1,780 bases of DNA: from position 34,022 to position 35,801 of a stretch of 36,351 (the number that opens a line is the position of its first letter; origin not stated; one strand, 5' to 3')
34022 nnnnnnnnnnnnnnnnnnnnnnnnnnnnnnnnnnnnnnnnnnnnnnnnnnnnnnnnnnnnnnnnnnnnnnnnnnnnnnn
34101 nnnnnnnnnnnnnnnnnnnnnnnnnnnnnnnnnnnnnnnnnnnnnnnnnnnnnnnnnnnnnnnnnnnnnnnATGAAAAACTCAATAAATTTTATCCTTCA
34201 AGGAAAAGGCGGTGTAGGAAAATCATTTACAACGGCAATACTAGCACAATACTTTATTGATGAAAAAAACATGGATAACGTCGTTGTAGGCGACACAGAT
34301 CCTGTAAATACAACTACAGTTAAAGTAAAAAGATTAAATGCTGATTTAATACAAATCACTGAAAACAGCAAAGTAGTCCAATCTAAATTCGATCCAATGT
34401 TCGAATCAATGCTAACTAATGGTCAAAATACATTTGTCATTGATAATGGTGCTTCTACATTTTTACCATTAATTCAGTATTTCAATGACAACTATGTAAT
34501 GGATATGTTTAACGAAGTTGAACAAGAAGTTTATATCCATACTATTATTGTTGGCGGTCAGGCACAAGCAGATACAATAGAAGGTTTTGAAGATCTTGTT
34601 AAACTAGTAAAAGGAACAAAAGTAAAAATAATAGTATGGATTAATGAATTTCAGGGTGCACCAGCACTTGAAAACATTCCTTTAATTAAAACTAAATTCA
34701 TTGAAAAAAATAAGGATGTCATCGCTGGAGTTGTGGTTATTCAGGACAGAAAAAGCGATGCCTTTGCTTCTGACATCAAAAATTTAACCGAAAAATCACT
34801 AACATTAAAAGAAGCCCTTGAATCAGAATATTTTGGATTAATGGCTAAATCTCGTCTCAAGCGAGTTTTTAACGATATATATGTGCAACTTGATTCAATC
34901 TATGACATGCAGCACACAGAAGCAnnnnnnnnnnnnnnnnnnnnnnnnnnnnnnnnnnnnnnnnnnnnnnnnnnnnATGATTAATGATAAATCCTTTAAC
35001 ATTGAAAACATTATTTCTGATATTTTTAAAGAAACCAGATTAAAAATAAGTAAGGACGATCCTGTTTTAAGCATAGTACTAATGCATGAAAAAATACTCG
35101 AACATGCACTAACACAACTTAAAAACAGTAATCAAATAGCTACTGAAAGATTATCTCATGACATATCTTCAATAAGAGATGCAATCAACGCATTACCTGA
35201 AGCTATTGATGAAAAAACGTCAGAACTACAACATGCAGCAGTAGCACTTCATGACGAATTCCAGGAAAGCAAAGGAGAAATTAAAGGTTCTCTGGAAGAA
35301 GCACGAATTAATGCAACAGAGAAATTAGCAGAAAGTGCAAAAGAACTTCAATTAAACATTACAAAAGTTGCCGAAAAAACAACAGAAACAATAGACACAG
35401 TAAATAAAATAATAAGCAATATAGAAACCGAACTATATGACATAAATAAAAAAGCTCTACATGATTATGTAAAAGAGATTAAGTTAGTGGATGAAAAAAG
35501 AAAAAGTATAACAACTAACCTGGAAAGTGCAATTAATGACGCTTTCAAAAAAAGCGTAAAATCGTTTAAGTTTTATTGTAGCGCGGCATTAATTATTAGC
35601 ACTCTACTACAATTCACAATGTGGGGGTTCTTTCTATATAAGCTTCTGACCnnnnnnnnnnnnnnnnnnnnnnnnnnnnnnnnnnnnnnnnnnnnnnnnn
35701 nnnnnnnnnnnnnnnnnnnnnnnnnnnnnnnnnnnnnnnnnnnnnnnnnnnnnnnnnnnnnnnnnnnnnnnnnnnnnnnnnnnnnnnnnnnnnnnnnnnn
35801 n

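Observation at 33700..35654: A/T-rich compositional island containing the stb-like genes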

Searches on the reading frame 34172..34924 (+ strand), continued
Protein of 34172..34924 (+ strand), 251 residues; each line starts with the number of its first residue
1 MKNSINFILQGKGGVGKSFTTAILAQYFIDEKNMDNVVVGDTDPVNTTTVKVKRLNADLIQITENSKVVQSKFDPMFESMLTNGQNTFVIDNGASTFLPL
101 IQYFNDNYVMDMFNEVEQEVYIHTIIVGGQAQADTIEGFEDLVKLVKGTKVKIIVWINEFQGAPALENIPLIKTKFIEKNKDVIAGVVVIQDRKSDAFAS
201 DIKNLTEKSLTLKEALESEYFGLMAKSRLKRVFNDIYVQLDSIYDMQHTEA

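Call 37: get_annotated_region(hit=H77, flank=20000)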
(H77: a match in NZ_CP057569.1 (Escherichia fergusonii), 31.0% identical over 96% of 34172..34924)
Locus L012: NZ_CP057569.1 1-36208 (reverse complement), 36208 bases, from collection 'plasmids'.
description: Escherichia fergusonii strain RHB23-C01 plasmid pRHB23-C01_5, complete sequence
organism: Escherichia fergusonii (NCBI taxid 564)
taxonomy: Bacteria; Pseudomonadota; Gammaproteobacteria; Enterobacterales; Enterobacteriaceae; Escherichia; Escherichia fergusonii
host: -; source: culture,Pooled sheep faecal samples collected from floor of farm; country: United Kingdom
typing (MOB-suite, as given by PLSDB): conjugative; replicon rep_cluster_2175; relaxase MOBP; mating-pair formation MPF_T
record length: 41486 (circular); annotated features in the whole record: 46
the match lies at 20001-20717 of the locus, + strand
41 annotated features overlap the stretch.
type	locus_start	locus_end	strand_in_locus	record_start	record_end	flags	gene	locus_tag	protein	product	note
CDS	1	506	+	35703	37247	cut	trbL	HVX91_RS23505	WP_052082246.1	P-type conjugative transfer protein TrbL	GO:0009291 - unidirectional conjugation [Evidence IEA]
CDS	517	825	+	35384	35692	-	-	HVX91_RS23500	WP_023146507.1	hypothetical protein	-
CDS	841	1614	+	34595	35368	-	-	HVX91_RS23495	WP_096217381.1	transglycosylase SLT domain-containing protein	-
CDS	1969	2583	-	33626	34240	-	-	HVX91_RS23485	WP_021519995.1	recombinase family protein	GO:0006310 - DNA recombination [Evidence IEA]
CDS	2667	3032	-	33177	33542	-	-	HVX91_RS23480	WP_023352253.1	hypothetical protein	-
CDS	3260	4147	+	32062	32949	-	-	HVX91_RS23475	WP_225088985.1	hypothetical protein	-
CDS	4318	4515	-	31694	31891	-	-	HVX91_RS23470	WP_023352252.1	hypothetical protein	-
CDS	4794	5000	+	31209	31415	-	-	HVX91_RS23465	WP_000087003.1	hypothetical protein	-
CDS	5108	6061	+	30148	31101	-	-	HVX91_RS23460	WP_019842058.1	hypothetical protein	-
CDS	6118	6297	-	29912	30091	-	-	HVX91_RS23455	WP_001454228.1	Hha/YmoA family nucleoid-associated regulatory protein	-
CDS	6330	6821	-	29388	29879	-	-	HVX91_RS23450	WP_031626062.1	hypothetical protein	-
CDS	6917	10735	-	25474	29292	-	-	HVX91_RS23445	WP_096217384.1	zincin-like metallopeptidase domain-containing protein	-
CDS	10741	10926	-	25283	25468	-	-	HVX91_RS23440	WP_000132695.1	hypothetical protein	-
CDS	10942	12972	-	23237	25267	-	-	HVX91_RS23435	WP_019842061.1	DNA topoisomerase 3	GO:0006265 - DNA topological change [Evidence IEA]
CDS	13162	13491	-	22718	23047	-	-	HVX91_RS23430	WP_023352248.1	hypothetical protein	-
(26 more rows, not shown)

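Call 51: search_protein_families(library=pfam, proteins=[L009:3518-3898:+, L012:19516-19947:+], max_evalue=0.01)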
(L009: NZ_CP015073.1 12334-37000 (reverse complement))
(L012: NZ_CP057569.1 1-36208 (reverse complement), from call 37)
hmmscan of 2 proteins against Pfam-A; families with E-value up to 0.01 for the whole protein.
L009:3518-3898:+ (127 aa): 1 family
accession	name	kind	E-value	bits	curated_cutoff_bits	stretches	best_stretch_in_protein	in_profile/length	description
PF17273.7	DUF5338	-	9.8e-07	29.3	25.9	1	7-62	14-69/69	Family of unknown function (DUF5338)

L012:19516-19947:+ (144 aa): 2 families
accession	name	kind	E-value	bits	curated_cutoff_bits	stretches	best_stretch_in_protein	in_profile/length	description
PF17273.7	DUF5338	-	1.5e-23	83.1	25.9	1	9-75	3-69/69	Family of unknown function (DUF5338)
PF16621.10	NCF1_PBR_AIR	-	0.0043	17.3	25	1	55-82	22-49/51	Neutrophil cytosol factor 1, PBR/AIR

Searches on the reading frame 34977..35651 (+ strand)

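Call 8: search_protein_families(library=pfam, proteins=[window:34977-35651:+], max_evalue=0.1)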
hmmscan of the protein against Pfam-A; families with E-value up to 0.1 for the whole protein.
window:34977-35651:+ (225 aa): 10 families
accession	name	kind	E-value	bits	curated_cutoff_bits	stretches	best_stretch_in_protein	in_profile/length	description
PF01442.23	Apolipoprotein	-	0.002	18.3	90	1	41-143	68-171/190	Apolipoprotein A1/A4/E domain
PF04513.17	Baculo_PEP_C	-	0.0022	18.5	38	1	93-169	41-116/140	Baculovirus polyhedron envelope protein, PEP, C terminus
PF14362.11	DUF4407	-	0.0023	17.7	31.3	1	38-154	111-226/297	Domain of unknown function (DUF4407)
PF20892.2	SidC_lipid-bd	-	0.004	17.6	27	1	99-178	32-115/127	SidC, lipid-binding domain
PF12998.12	ING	-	0.011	16.7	23.9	1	66-158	5-97/102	Inhibitor of growth proteins N-terminal histone-binding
PF07464.16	ApoLp-III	-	0.011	16.3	36.3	1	65-171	37-139/146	Apolipophorin-III precursor (apoLp-III)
PF05478.16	Prominin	-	0.013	14.1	34.3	1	36-189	218-372/799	Prominin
PF17282.7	DUF5347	-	0.025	15.3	25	0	76-126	4-54/101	Family of unknown function (DUF5347)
PF03036.21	Perilipin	-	0.039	13.4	33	0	49-97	305-353/403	Perilipin family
PF05465.18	Halo_GVPC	-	0.089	13.5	22.4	0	63-83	1-21/32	Halobacterial gas vesicle protein C (GVPC) repeat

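Call 9: search_protein_families(library=ncbifam, proteins=[window:34977-35651:+], max_evalue=0.1)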
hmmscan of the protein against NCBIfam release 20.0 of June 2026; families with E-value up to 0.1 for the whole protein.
window:34977-35651:+ (225 aa): 9 families
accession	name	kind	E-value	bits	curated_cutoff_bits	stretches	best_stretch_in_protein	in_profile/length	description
TIGR04053.2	TIGR04053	equivalog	0.0054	16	395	1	67-156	99-183/366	TIGR04053 family radical SAM/SPASM domain-containing protein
NF033916.0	antiphage_ZorA_3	subfamily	0.011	14.7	250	1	46-144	353-451/509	anti-phage ZorAB system protein ZorA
NF002572.0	PRK02224.1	equivalog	0.023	13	1087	1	48-173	291-708/888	DNA double-strand break repair ATPase Rad50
NF033914.0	antiphage_ZorA_1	subfamily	0.026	12.8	190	1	47-185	370-508/619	anti-phage ZorAB system protein ZorA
NF003295.0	PRK04293.1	equivalog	0.036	13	368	1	67-146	93-171/337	adenylosuccinate synthetase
NF010470.0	PRK13895.1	subfamily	0.045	13.4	139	0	8-111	4-120/144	conjugal transfer protein TraM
NF045780.1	TrlF_fam_ATP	equivalog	0.06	12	350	1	36-194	560-740/944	TrlF family AAA-like ATPase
TIGR02169.1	SMC_prok_A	equivalog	0.073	10.7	729.4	1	41-188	680-824/1165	chromosome segregation protein SMC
TIGR01069.2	mutS2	equivalog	0.095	11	400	0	36-163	499-626/790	endonuclease MutS2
